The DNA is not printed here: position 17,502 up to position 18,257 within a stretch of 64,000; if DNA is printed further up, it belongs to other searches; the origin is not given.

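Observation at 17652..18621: Anti-sigma-like zinc-finger membrane protein coupled to a non-sigma partner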

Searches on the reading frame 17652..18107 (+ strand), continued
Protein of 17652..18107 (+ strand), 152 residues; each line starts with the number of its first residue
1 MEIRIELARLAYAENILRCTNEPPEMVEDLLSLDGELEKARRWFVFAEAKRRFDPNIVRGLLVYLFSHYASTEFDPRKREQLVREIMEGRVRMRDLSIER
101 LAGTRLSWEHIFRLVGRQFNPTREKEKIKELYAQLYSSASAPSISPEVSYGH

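Call 43: search_protein_families(library=ncbifam, proteins=[P0086, P0087, P0092, P0094, P0104, P0096, P0085, P0088, P0091, P0090], max_evalue=10)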
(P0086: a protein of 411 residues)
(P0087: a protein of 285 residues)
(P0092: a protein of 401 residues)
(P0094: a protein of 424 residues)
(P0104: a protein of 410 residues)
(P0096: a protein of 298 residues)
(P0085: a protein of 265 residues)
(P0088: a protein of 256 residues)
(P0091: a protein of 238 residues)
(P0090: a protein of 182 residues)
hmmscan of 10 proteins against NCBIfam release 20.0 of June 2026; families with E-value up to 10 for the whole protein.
P0086 (411 aa): 0 families

P0087 (285 aa): 5 families
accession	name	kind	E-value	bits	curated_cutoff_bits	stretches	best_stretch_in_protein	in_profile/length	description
TIGR02937.1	sigma70-ECF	superfamily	0.006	16.2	42.9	1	62-177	25-130/165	sigma-70 family RNA polymerase sigma factor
NF009186.0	PRK12534.1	equivalog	0.0074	16.1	267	1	110-180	80-150/187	RNA polymerase sigma factor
NF006175.0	PRK08311.2-3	subfamily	0.009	15.5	244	1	104-134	72-101/244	RNA polymerase sigma factor SigI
NF009191.0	PRK12539.1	subfamily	0.041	13.4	171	1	109-147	78-116/185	sigma-70 family RNA polymerase sigma factor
TIGR02952.1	Sig70_famx2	equivalog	0.061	13.2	206.45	1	105-179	61-137/170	ECF subfamily RNA polymerase sigma factor, BldN family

P0092 (401 aa): 0 families

P0094 (424 aa): 0 families

P0104 (410 aa): 1 family
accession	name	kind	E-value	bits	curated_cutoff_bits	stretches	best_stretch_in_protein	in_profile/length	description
TIGR02937.1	sigma70-ECF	superfamily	0.0076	15.9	42.9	1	61-304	25-129/165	sigma-70 family RNA polymerase sigma factor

P0096 (298 aa): 1 family
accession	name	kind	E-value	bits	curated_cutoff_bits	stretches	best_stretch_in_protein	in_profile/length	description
TIGR04024.1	F420_NP1902A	hypoth_equivalog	0.0089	14.8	345.4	1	140-231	152-241/330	TIGR04024 family LLM class F420-dependent oxidoreductase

P0085 (265 aa): 1 family
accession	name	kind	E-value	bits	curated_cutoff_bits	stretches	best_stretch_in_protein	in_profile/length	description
NF052375.1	antisigma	equivalog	0.11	12.5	100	1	177-216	59-106/217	anti-sigma factor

P0088 (256 aa): 1 family
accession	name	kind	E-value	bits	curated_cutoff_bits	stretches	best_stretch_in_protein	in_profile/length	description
NF052368.1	antisigmaE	subfamily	0.21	11.5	50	1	127-140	25-38/48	anti-sigma factor family protein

P0091 (238 aa): 3 families
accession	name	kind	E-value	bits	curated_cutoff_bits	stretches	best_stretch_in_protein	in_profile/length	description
TIGR03988.1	antisig_RsrA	equivalog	0.055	13.6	62.5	1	129-181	12-67/77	mycothiol system anti-sigma-R factor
TIGR02451.1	anti_sig_ChrR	subfamily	0.11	12.3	124.5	1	132-165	14-47/216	ChrR family anti-sigma-E factor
NF052375.1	antisigma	equivalog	0.14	12.1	100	1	141-182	17-60/217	anti-sigma factor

P0090 (182 aa): 0 families

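Call 46: search_solved_structures(query=A3, max_evalue=10, show_alignments=3)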
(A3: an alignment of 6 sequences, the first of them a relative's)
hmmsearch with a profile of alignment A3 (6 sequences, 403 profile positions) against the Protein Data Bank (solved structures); distinct sequences matched with E-value up to 10: 0.

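Call 49: find_related_loci(query=A1, collection=genome_contigs, flank=4000)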
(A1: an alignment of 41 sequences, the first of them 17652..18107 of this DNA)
Query A1 (152 aa) in genome_contigs; peptide patterns used: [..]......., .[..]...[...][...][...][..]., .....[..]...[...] (x = any residue, [..] = any of these).
117 stretches matched a pattern; 37 encode a relative of the query (tblastn E <= 1e-3); 37 distinct loci.
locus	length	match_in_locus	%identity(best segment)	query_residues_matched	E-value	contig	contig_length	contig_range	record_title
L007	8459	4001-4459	93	1-152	7e-93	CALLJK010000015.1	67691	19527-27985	MAG: Candidatus Bipolaricaulota bacterium isolate S1_Bin_METABAT__319_1 genome assembly, contig: c_000002128263, whole g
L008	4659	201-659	93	1-152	3e-92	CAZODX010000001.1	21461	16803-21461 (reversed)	MAG TPA_asm: uncultured Thermotogae bacterium isolate binchicken_co71_26 genome assembly, contig: NODE_1033_length_21461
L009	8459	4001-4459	90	1-152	3e-90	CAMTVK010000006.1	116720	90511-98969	MAG: Candidatus Fraserbacteria bacterium isolate G05_MAG_00009 genome assembly, contig: G05_MAG_00009_000000000001, whol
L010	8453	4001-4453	91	1-152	1e-89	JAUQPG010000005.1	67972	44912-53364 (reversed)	MAG: Candidatus Bipolaricaulota bacterium isolate GXS.bins.134.201912 NODE_262_length_67972_cov_577.892682, whole genome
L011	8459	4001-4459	90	1-152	8e-89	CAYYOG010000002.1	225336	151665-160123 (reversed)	MAG TPA_asm: uncultured Thermotogae bacterium isolate binchicken_co40_63 genome assembly, contig: NODE_62_length_225336_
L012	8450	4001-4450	91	1-151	5e-88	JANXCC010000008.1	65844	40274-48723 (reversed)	MAG: Candidatus Bipolaricaulota bacterium isolate SKYB55 NODE_8_length_65844_cov_118.318518, whole genome shotgun sequen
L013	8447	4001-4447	90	1-152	1e-87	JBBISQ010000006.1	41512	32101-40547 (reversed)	MAG: Candidatus Fraserbacteria bacterium isolate CYF170214_bin_377 NODE_701_length_41512_cov_51.3633, whole genome shotg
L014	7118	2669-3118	88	2-152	2e-86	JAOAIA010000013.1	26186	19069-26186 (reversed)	MAG: Candidatus Bipolaricaulota bacterium isolate SKW78 NODE_12_length_26186_cov_4.626604, whole genome shotgun sequence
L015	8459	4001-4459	88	1-152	3e-85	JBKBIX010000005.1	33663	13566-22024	MAG: Candidatus Bipolaricaulia bacterium isolate 21I_052.bin.33 NODE_5_length_33663_cov_28.157119, whole genome shotgun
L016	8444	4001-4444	88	1-151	1e-84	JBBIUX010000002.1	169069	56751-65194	MAG: Candidatus Fraserbacteria bacterium isolate BR2F70218_bin_63 NODE_67_length_169069_cov_5.482, whole genome shotgun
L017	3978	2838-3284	87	1-152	8e-85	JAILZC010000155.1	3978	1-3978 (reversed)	MAG: Candidatus Bipolaricaulota bacterium isolate HOT.Cluster.56 Contig157, whole genome shotgun sequence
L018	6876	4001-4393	61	4-135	6e-49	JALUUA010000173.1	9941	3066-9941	MAG: Candidatus Bipolaricaulota bacterium isolate 128-326_maxbin2_scaf2bin.065 128-326_scaffold_3432_c1, whole genome sh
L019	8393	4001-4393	62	4-135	3e-48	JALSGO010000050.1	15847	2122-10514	MAG: Candidatus Bipolaricaulota bacterium isolate 354-166_maxbin2_scaf2bin.100 354-166_scaffold_2138_c2, whole genome sh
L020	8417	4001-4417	54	2-141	2e-47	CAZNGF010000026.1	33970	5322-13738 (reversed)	MAG TPA_asm: uncultured Thermotogae bacterium isolate SRP141376_co3_455 genome assembly, contig: NODE_3286_length_33970_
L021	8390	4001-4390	58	6-135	7e-47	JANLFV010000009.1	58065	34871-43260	MAG: Candidatus Acetothermia bacterium isolate A05DMB20 NODE_9_length_58065_cov_10.098604, whole genome shotgun sequence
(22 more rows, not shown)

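Call 52: fold_search(model_id=the predicted structure, library=pdb)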
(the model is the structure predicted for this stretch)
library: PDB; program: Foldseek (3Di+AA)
matches with E <= 10: 23; with E <= 0.001: 0
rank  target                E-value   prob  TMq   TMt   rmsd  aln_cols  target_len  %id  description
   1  8y6h_A                3.2e+00  0.02  0.13  0.05  20.5       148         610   15  P-glycoprotein in complex with UIC2 Fab and triple elacridar molecules in LMNG detergent (released 2024-04-17)
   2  8y6i_A                3.2e+00  0.02  0.13  0.04  19.2       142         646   14  P-glycoprotein in complex with UIC2 Fab and triple elacridar molecules in nanodisc (released 2024-04-17)
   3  8vzn_A                3.7e+00  0.02  0.13  0.07  14.6       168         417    8  Cryo-EM structure of FLVCR2 in the inward-facing state with choline bound (released 2024-05-01)
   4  7lhz_B                4.3e+00  0.06  0.22  0.08  12.5       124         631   18  K. pneumoniae Topoisomerase IV (ParE-ParC) in complex with DNA and (3S)-10-[(3R)-3-(1-aminocyclopropyl)pyrrolidin-1-yl (released 2021-05-12)
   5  4z3o_A                5.2e+00  0.04  0.18  0.06  13.3       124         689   14  Quinolone(Moxifloxacin)-DNA cleavage complex of topoisomerase IV from S. pneumoniae (released 2016-09-14)
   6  7vg7_B                5.5e+00  0.07  0.27  0.28  11.0       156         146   10  Plexin B1 extracellular fragment in complex with lasso-grafted PB1m6A9 peptide (released 2022-08-17)
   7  3t6g_D                5.5e+00  0.02  0.15  0.17  18.0       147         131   14  Structure of the complex between NSP3 (SHEP1) and p130Cas (released 2011-11-23)
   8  4uc8_A                6.7e+00  0.02  0.17  0.14  16.4       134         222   10  N-terminal globular domain of the RSV Nucleoprotein in complex with C- terminal phenylalanine of the Phosphoprotein (released 2015-08-19)
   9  8ubw                  6.7e+00  0.01  0.14  0.08  14.4       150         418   11  Choline-bound FLVCR1 (released 2024-03-27)
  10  8twn                  7.0e+00  0.07  0.26  0.19  10.2       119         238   13  Crystal structure of nitrile synthase AetD with substrate bound (released 2024-08-28)
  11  4i3h_A                7.0e+00  0.05  0.23  0.05  12.8       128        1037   16  A three-gate structure of topoisomerase IV from Streptococcus pneumoniae (released 2013-08-28)
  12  2jps_MODEL_1_A        7.0e+00  0.04  0.20  0.26  12.6       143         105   14  NAB2 N-terminal domain (released 2008-03-18)
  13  9gef_A                8.1e+00  0.03  0.19  0.06  13.3       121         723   13  Experimental localization of metal-binding sites reveals the role of metal ions in the delafloxacin-stabilized Strepto (released 2024-10-16)
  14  8gsv_M                8.1e+00  0.02  0.16  0.16  15.7       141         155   11  Crystal structure of human BAK in complex with the Pxt1 BH3 domain (released 2023-05-10)
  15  8jw4                  8.1e+00  0.01  0.15  0.03  20.4       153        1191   14  Cryo-EM structure of Plasmodium falciparum multidrug resistance protein 1 in the apo state without H1 helix (released 2023-08-30)
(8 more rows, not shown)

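Call 53: find_homologous_proteins(query=A3, max_evalue=0.001)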
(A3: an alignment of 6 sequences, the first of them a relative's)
Query A3 (6 sequences) (411 aa, profile of the alignment): 27 proteins with E <= 0.001 among 8000 candidates.
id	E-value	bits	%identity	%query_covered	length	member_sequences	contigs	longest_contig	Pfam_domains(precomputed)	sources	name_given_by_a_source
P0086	2.2e-193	661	100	100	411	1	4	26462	-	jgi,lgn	jgi:hypothetical protein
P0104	1.0e-189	649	45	99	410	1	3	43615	-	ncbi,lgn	ncbi:MAG: hypothetical protein ACE5JP_02175 [Candidatus Bipolaricaulia bacterium]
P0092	5.9e-189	646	49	99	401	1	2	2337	-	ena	-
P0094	6.4e-188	643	42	100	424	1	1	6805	-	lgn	-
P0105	8.9e-169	580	45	100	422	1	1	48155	-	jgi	-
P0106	2.9e-168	578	38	100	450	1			-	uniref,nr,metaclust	uniref:Uncharacterized protein n=1 Tax=Acetithermum autotrophicum TaxID=1446466 RepID=H5SSP5_ACEAU|n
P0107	9.7e-168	577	42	100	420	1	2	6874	-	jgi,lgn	jgi:hypothetical protein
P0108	1.1e-167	576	46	100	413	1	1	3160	-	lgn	-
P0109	1.5e-167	576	41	100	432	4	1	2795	-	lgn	-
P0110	2.1e-167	575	42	100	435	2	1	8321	-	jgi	jgi:hypothetical protein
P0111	5.2e-166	571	44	100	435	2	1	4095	-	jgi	jgi:hypothetical protein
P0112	2.1e-165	569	42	100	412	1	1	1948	-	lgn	-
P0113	7.6e-165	567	47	100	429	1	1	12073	-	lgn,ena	-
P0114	8.4e-164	564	44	100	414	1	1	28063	-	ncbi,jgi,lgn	jgi:hypothetical protein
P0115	1.2e-161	557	42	100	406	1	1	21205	-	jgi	jgi:hypothetical protein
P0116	1.2e-161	557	41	100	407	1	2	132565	-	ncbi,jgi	jgi:hypothetical protein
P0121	1.8e-158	546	42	100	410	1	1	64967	-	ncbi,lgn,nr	ncbi:hypothetical protein HYR54_05065 [Candidatus Acetothermia bacterium]|nr:hypothetical protein [C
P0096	3.5e-129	450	42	71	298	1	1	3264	-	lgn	-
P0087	9.1e-121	422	54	33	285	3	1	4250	-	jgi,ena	-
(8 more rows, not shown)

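Call 55: find_encoding_contigs(protein=P0116, flank=5000, max_places=1)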
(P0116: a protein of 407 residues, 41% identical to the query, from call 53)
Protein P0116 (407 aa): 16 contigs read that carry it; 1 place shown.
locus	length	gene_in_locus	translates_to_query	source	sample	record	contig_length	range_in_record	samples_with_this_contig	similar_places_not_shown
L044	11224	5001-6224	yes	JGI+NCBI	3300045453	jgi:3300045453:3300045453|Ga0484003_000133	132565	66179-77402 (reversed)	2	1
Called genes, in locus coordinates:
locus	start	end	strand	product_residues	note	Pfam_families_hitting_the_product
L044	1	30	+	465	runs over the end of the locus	-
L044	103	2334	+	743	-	PF17936:Big_6 (faint), PF19077:Big_13 (faint), PF19190:BACON_2, PF01731:Arylesterase (faint), PF10282:Lactonase (faint), PF16819:DUF5074 (faint), PF21783:YNCE, PF25168:Beta-prop_WDR36-Utp21_2nd (weak), +5 more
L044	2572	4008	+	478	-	PF12708:Pect-lyase_RHGA_epim (faint), PF13229:Beta_helix, PF22842:Pel9A-like_beta_helix (faint), PF05048:NosD (weak), PF13229:Beta_helix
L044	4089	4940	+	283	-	-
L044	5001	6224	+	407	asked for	-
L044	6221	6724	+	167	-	PF13239:2TM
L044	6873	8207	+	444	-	-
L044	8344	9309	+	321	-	PF02517:Rce1-like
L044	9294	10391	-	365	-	PF22660:RS_preATP-grasp-like, PF02222:ATP-grasp, PF17769:PurK_C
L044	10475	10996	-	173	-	PF00731:AIRC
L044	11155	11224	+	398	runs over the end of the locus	PF02441:Flavoprotein, PF04127:DFP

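Call 56: find_encoding_contigs(protein=P0121, flank=5000, max_places=1)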
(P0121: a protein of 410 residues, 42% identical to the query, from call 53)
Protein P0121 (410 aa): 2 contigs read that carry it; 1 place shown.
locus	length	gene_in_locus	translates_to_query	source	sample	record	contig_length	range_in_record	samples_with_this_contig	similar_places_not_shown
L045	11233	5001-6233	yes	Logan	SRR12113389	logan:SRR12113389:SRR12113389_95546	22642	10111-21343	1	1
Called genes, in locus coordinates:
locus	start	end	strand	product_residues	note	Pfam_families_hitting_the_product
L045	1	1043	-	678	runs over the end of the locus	PF05378:Hydant_A_N, PF01968:Hydantoinase_A, PF19278:Hydant_A_C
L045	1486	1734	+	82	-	-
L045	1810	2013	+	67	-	-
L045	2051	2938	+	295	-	-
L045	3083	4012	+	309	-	-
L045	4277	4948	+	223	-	-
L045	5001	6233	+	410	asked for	-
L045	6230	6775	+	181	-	-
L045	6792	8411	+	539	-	PF00413:Peptidase_M10 (faint)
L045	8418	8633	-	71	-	-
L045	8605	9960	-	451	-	PF13742:tRNA_anti_2, PF01336:tRNA_anti-codon, PF02601:Exonuc_VII_L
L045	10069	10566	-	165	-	PF00210:Ferritin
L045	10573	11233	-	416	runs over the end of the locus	PF12911:OppC_N, PF00528:BPD_transp_1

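Call 60: search_protein_families(library=pfam, alignment_id=A4, max_evalue=10)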
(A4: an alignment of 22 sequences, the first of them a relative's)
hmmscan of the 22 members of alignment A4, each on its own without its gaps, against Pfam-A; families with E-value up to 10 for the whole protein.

A. member 1, P0086 (411 aa): 1 family
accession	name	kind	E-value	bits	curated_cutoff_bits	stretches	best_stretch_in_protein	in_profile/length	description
PF22545.2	2CompARG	-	0.21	12.1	27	1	328-358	109-130/170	2-Component system ADP-ribose glycohydrolase domain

B. families by the number of members that match (of 22 scanned): 15 families
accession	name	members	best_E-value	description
PF21687.3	T2SSK_1st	7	0.021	Type II secretion system (T2SS), protein K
PF13943.11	WPP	2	0.059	WPP domain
PF03732.24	Retrotrans_gag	1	0.019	Retrotransposon gag protein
PF18773.7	Importin_rep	1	0.027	Importin 13 repeat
PF23079.1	HTH_NOL4_2nd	1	0.045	Nucleolar protein 4, helical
PF04130.18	GCP_C_terminal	1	0.049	Gamma tubulin complex component C-terminal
PF16450.11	Prot_ATP_ID_OB_C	1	0.096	Proteasomal ATPase OB C-terminal domain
PF01416.25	PseudoU_synth_1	1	0.1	tRNA pseudouridine synthase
PF05719.16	GPP34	1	0.12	Golgi phosphoprotein 3 (GPP34)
PF00558.24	Vpu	1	0.17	Vpu protein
PF14401.11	RLAN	1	0.18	RimK-like ATPgrasp N-terminal domain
PF24611.2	Spectrin_Anc-1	1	0.19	Nuclear anchorage protein 1, spectrin-like repeat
PF22545.2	2CompARG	1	0.21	2-Component system ADP-ribose glycohydrolase domain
PF09179.16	TilS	1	0.33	TilS substrate binding domain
PF15558.11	DUF4659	1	0.63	Domain of unknown function (DUF4659)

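Call 61: search_protein_families(library=ncbifam, alignment_id=A4, max_evalue=10)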
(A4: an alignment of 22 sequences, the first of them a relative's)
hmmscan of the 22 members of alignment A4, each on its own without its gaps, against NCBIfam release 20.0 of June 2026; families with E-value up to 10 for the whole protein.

A. member 1, P0086 (411 aa): 0 families

B. families by the number of members that match (of 22 scanned): 7 families
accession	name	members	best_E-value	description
TIGR02937.1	sigma70-ECF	1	0.0076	sigma-70 family RNA polymerase sigma factor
NF005548.0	PRK07208.1-4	1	0.009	hypothetical protein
TIGR03347.1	VI_chp_1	1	0.019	type VI secretion system baseplate subunit TssG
NF041366.1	GntA_guanitoxin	1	0.11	guanitoxin biosynthesis heme-dependent pre-guanitoxin N-hydroxylase GntA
NF007655.0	PRK10325.1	1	0.19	nucleotide exchange factor GrpE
NF001054.0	PRK00117.2-1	1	0.21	recombination regulator RecX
TIGR04402.2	mob_CxxC_CxxC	1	1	mobilome CxxCx(11)CxxC protein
